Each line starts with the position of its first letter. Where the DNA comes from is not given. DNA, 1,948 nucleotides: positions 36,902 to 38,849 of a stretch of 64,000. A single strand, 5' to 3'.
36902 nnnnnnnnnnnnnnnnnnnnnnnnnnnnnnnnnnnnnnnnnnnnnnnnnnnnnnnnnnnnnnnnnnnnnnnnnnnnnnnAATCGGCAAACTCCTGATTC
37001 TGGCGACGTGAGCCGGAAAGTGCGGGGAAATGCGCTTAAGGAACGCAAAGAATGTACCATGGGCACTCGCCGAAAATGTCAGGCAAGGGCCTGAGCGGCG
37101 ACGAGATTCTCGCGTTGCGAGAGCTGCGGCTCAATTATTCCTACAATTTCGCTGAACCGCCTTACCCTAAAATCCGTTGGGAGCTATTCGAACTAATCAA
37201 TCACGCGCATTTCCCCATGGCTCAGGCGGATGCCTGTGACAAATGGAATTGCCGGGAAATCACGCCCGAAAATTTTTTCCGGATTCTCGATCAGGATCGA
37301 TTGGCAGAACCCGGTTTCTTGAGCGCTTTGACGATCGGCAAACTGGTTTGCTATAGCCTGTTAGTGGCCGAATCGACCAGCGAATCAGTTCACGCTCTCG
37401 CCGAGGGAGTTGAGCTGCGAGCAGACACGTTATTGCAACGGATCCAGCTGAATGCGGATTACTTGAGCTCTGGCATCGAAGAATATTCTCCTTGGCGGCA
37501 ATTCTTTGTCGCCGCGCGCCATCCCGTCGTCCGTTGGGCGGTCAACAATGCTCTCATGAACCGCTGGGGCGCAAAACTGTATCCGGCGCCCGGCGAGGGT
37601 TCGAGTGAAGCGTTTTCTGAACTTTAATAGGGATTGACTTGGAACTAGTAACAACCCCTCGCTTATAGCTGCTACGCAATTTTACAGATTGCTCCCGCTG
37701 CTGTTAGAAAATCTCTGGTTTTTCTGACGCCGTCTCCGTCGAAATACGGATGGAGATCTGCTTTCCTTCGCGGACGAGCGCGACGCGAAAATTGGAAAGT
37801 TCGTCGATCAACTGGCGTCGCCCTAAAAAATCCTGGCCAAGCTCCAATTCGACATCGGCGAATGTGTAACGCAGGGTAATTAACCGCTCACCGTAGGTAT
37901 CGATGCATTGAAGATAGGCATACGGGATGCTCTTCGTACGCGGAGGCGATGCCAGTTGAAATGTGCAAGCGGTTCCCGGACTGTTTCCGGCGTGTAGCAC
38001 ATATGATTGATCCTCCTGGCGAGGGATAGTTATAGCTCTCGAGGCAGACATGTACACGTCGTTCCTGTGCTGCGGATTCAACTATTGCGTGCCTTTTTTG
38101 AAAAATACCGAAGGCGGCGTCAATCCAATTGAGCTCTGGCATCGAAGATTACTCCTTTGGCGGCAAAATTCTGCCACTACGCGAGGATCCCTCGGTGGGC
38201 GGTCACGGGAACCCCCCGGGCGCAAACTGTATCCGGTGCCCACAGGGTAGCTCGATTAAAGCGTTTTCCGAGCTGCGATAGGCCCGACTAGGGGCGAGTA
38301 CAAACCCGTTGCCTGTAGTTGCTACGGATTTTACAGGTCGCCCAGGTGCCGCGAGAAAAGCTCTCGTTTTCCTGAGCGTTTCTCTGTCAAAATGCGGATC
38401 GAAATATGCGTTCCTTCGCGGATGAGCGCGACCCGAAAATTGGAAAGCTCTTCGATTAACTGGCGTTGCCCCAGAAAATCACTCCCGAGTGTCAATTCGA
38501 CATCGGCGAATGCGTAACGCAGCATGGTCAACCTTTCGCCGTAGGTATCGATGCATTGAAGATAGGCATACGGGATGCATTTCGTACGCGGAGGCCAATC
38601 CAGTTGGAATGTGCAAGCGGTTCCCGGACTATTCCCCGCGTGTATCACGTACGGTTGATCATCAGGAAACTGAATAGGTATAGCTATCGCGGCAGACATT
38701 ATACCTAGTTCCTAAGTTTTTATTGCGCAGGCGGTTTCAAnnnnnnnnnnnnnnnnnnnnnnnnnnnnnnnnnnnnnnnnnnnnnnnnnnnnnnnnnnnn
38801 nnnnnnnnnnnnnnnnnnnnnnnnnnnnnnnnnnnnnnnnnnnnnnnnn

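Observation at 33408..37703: Plasmid-like module (T4CP, Rep_3-type initiator and two unknown paralogs) embedded between recQ and the accD-folC operon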

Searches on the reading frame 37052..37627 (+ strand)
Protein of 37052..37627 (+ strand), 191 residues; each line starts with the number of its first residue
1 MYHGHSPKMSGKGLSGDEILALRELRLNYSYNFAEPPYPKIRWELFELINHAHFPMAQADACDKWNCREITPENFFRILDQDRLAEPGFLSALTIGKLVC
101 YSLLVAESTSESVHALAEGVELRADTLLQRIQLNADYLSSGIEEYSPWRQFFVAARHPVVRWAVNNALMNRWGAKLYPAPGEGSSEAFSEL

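Call 3: search_protein_families(library=pfam, proteins=[window:37052-37627:+], max_evalue=0.1)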
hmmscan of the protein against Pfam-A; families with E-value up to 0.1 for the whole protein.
window:37052-37627:+ (191 aa): 0 families

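Call 4: search_protein_families(library=ncbifam, proteins=[window:37052-37627:+], max_evalue=0.1)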
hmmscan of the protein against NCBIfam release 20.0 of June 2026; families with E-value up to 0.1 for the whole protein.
window:37052-37627:+ (191 aa): 0 families

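Call 36: search_protein_families(library=phrogs, proteins=[window:37052-37627:+], max_evalue=0.1)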
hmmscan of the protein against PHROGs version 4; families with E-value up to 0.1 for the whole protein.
window:37052-37627:+ (191 aa): 1 family
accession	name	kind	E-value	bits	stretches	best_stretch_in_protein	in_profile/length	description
phrog_10921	-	unknown function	0.06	14.7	0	148-183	36-75/112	-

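Call 62: search_protein_families(library=padloc, proteins=[window:37052-37627:+], max_evalue=0.01)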
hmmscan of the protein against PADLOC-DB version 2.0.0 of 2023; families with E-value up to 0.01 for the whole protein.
window:37052-37627:+ (191 aa): 0 families

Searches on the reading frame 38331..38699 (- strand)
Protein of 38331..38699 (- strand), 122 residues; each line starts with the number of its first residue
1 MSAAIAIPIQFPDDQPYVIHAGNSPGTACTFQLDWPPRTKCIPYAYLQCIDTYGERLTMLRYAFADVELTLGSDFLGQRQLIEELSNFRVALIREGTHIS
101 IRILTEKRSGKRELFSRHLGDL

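Call 3: search_protein_families(library=pfam, proteins=[window:38331-38699:-], max_evalue=0.1)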
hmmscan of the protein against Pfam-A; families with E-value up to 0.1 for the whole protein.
window:38331-38699:- (122 aa): 0 families

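Call 4: search_protein_families(library=ncbifam, proteins=[window:38331-38699:-], max_evalue=0.1)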
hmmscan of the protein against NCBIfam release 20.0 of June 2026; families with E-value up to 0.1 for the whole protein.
window:38331-38699:- (122 aa): 0 families

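Call 36: search_protein_families(library=phrogs, proteins=[window:38331-38699:-], max_evalue=0.1)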
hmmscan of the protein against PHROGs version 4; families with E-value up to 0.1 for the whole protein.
window:38331-38699:- (122 aa): 0 families

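Call 53: predict_structure(alignment_id=A3)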
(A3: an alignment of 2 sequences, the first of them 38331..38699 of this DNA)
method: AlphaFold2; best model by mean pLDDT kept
length: 122 residues; sequences in the alignment: 2
mean_pLDDT: 46.3   pTM: 0.43
mean pLDDT of the five models: 46.3, 40.6, 38.8, 38.2, 35.2
residues with pLDDT >= 90: 0; 70-90: 6; 50-70: 34; < 50: 82
segments of 3 or more residues with pLDDT < 50: 1-75, 77-83
pLDDT, mean of each block of 10 residues (from residue 1): 28 40 35 34 37 38 43 46 55 63 68 68 58
secondary structure, 60 per line:
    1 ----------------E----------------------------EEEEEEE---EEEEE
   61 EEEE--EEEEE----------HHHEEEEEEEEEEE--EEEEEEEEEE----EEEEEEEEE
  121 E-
elements in order: E46-52 E56-64 E67-71 E85-95 E98-107 E112-121
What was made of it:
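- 38331..38699 (-): p122: a small protein, predicted beta-rich only from a low-confidence model, of an orphan family. It is always found between Rep or p191 and folC. The AF2 model is poor, pLDDT 46 (call 53).
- Tried and rejected: The two-sequence alignment gave pLDDT 46, so the model was not searched (call 53).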

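Call 54: search_protein_representatives(alignment_id=A3)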
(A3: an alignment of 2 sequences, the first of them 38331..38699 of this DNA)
Query: 2 sequences, 132 profile positions. Proteins with E-value up to 0.001 (for the whole library): 7; up to 1e-10: 6; up to 1e-30: 1. The best 7 are listed.
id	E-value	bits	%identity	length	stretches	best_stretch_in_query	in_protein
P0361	8.2e-48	177.8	-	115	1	11-125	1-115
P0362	3.8e-28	114.2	-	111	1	22-125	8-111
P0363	8.7e-26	106.6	-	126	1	17-125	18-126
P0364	6.5e-21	90.8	-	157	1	48-125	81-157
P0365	1.4e-18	83.3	-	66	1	60-125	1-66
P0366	9.8e-14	67.6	-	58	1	68-125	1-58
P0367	1.1e-06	44.8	-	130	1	62-127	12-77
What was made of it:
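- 38331..38699 (-): An exhaustive HMM search of 1.84 billion representatives gave only 7 clusters (call 54).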

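Call 62: search_protein_families(library=padloc, proteins=[window:38331-38699:-], max_evalue=0.01)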
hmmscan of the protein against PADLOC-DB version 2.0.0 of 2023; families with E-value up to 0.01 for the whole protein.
window:38331-38699:- (122 aa): 0 families
